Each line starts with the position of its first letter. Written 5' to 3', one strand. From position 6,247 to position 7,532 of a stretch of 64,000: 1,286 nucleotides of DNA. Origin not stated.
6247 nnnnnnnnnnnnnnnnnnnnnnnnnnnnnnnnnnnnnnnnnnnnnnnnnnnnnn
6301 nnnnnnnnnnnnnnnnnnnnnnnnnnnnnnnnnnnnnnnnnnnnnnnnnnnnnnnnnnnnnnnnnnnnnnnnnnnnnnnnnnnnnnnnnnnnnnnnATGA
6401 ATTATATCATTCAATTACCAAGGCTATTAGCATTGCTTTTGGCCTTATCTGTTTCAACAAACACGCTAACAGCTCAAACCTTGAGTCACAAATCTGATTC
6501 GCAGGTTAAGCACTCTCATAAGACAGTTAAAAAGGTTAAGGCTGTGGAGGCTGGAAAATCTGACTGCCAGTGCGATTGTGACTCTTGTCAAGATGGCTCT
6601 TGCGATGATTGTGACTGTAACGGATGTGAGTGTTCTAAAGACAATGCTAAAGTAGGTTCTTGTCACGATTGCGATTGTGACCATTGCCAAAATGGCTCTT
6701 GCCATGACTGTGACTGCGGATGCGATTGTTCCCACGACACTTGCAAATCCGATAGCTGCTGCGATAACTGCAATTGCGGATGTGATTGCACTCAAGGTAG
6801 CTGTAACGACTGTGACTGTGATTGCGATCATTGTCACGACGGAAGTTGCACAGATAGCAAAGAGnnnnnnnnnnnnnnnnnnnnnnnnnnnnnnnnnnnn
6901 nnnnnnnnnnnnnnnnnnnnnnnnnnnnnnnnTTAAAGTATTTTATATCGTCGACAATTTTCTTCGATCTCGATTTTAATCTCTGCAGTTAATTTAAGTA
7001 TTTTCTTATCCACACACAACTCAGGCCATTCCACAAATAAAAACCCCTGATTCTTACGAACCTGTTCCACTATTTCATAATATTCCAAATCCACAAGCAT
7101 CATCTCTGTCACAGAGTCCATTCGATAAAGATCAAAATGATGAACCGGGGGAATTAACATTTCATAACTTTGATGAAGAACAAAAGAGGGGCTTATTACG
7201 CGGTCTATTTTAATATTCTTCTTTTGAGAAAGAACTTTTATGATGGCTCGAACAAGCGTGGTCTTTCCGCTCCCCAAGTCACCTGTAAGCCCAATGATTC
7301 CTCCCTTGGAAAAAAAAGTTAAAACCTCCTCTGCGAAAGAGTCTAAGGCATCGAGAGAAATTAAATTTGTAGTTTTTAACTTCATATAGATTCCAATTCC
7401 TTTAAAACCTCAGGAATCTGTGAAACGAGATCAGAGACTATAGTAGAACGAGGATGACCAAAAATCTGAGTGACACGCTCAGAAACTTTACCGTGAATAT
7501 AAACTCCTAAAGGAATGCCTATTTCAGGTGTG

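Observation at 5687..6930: AT-rich islet encoding two secreted Cys-rich proteins, including a Cys/Asp/His tandem-repeat protein that resembles a metallothionein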

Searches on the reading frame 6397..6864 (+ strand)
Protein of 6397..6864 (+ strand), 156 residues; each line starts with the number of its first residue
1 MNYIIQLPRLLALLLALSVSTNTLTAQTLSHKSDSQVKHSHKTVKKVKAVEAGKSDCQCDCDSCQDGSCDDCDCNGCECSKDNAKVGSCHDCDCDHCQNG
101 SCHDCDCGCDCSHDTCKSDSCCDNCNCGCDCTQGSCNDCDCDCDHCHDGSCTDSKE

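Call 6: search_protein_families(library=pfam, proteins=[window:6397-6864:+], max_evalue=1)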
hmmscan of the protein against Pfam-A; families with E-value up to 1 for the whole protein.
window:6397-6864:+ (156 aa): 0 families

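Call 7: find_homologous_proteins(query=window:6397-6864:+, max_evalue=0.01)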
Query window:6397-6864:+: 99 candidates shared short words with the query, none scored E <= 0.01.

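Call 8: search_protein_families(library=ncbifam, proteins=[window:6397-6864:+], max_evalue=1)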
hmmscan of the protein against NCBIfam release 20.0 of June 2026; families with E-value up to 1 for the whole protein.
window:6397-6864:+ (156 aa): 1 family
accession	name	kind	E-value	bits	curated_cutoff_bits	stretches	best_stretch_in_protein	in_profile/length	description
NF035936.1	agg_sub_LPXTH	equivalog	0.52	9.9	100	1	21-142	12-130/281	serine-rich aggregation substance UasX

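Call 12: find_encoding_contigs(protein=window:6397-6864:+, flank=8000)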
Protein window:6397-6864:+ (156 aa): 4 contigs read that carry it; 3 places shown.
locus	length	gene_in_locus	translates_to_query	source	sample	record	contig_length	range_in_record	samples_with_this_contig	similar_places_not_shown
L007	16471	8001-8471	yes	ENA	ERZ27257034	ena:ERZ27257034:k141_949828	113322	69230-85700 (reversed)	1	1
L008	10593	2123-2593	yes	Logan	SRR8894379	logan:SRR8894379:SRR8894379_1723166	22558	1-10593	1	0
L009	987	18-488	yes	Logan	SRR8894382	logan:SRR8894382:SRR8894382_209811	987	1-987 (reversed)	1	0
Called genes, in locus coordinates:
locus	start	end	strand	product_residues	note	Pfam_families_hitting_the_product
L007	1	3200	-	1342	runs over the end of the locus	PF13181:TPR_8 (faint), PF13174:TPR_6 (faint), PF13428:TPR_14 (faint), PF24575:TPR_Slam (faint), PF07719:TPR_2 (faint), PF13176:TPR_7 (faint), PF13424:TPR_12 (faint), PF13432:TPR_16 (faint), +4 more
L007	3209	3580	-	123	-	PF07238:PilZ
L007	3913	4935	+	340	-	-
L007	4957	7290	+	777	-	PF26745:SPM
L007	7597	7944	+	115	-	-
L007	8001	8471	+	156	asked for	-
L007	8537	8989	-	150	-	PF02367:TsaE, PF13555:AAA_29 (weak)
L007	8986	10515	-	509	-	PF03853:YjeF_N, PF01256:Carb_kinase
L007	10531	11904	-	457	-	PF02878:PGM_PMM_I, PF02879:PGM_PMM_II, PF02880:PGM_PMM_III, PF00408:PGM_PMM_IV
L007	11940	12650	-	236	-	PF07949:YbbR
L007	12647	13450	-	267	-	PF19293:CdaA_N (weak), PF02457:DAC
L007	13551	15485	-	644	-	PF06480:FtsH_ext (faint), PF00004:AAA, PF17862:AAA_lid_3, PF01434:Peptidase_M41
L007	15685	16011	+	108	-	PF07238:PilZ (weak)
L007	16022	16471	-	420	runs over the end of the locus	PF01171:ATP_bind_3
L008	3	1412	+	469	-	?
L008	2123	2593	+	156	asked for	-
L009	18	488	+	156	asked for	-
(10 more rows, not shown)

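Call 19: search_protein_representatives(protein=window:6397-6864:+)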
Query: 156 residues. Proteins with E-value up to 0.001 (for the whole library): 0; up to 1e-10: 0; up to 1e-30: 0. The best 0 are listed.

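Call 20: list_cluster_members(proteins=[window:6397-6864:+, window:5993-6337:+, window:3353-5683:+])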
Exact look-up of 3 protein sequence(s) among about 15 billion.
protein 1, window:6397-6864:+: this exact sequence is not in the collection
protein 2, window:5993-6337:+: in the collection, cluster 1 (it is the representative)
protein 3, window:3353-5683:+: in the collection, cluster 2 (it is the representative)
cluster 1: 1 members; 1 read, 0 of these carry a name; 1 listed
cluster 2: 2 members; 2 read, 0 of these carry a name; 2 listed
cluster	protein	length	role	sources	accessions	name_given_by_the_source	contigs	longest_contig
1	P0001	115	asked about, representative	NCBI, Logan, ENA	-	-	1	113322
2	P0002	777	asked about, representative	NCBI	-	-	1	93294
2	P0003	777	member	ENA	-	-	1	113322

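Call 21: find_related_loci(query=window:6397-6864:+, collection=viral_contigs, flank=5000)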
Query window:6397-6864:+ (156 aa) in viral_contigs; peptide patterns used: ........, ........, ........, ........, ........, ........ (x = any residue, [..] = any of these).
11 stretches matched a pattern, but none encodes a relative of the query by tblastn (E <= 1e-3).

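Call 38: search_solved_structures(query=window:6397-6864:+, max_evalue=10, show_alignments=3)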
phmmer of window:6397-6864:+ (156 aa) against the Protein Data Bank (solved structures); distinct sequences matched with E-value up to 10: 0.

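Call 39: search_dna_similar(query=window:6397-6864:+, collection=plasmids, mode=protein, max_evalue=1)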
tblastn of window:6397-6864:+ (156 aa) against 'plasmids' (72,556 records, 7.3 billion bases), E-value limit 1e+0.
No match.

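Call 46: predict_structure(protein=window:6397-6864:+)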
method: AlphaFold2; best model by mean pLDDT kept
length: 156 residues; sequences in the alignment: 1
mean_pLDDT: 43.5   pTM: 0.17
mean pLDDT of the five models: 43.5, 42.3, 42.0, 40.5, 40.2
residues with pLDDT >= 90: 0; 70-90: 0; 50-70: 20; < 50: 136
segments of 3 or more residues with pLDDT < 50: 1-3, 19-60, 65-68, 70-141, 145-156
pLDDT, mean of each block of 10 residues (from residue 1): 55 53 41 38 37 40 48 45 39 39 39 44 46 41 47 42
secondary structure, 60 per line:
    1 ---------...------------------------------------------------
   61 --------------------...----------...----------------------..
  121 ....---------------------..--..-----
elements in order: H119-124

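Call 75: search_dna_similar(query=window:6397-6864:+, collection=phages, mode=protein, max_evalue=1)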
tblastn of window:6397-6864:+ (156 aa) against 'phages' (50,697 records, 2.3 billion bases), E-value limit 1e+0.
No match.

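Call 79: search_protein_families(library=phrogs, proteins=[window:6397-6864:+], max_evalue=1)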
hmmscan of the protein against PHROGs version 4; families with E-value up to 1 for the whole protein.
window:6397-6864:+ (156 aa): 0 families

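Call 80: search_protein_families(library=padloc, proteins=[window:6397-6864:+], max_evalue=1)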
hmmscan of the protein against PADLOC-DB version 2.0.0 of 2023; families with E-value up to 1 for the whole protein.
window:6397-6864:+ (156 aa): 0 families

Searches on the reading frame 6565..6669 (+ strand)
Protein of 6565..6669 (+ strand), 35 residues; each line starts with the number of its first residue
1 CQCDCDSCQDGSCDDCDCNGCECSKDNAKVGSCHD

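Call 23: find_related_loci(query=A1, collection=viral_contigs, flank=5000)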
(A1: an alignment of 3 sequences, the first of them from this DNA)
Query A1 (35 aa) in viral_contigs; peptide patterns used: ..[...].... (x = any residue, [..] = any of these).
23 stretches matched a pattern, but none encodes a relative of the query by tblastn (E <= 1e-3).

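Call 24: find_related_loci(query=A1, collection=metagenome_contigs, flank=5000)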
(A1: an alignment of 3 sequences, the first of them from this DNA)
Query A1 (35 aa) in metagenome_contigs; peptide patterns used: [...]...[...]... (x = any residue, [..] = any of these).
116 stretches matched a pattern; 1 encode a relative of the query (tblastn E <= 1e-3); 1 distinct loci.
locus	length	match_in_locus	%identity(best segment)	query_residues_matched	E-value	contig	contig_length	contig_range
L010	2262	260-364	100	1-35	5e-19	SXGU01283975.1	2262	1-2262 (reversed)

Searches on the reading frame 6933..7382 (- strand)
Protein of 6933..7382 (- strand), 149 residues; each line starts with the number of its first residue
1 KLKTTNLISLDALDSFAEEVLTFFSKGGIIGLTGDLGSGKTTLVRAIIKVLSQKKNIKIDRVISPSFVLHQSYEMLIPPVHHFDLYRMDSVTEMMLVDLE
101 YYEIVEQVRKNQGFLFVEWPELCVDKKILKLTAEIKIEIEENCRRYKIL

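Call 13: find_encoding_contigs(protein=window:6933-7382:-, flank=8000)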
Protein window:6933-7382:- (149 aa): no gene with exactly this product is on record in the collection.
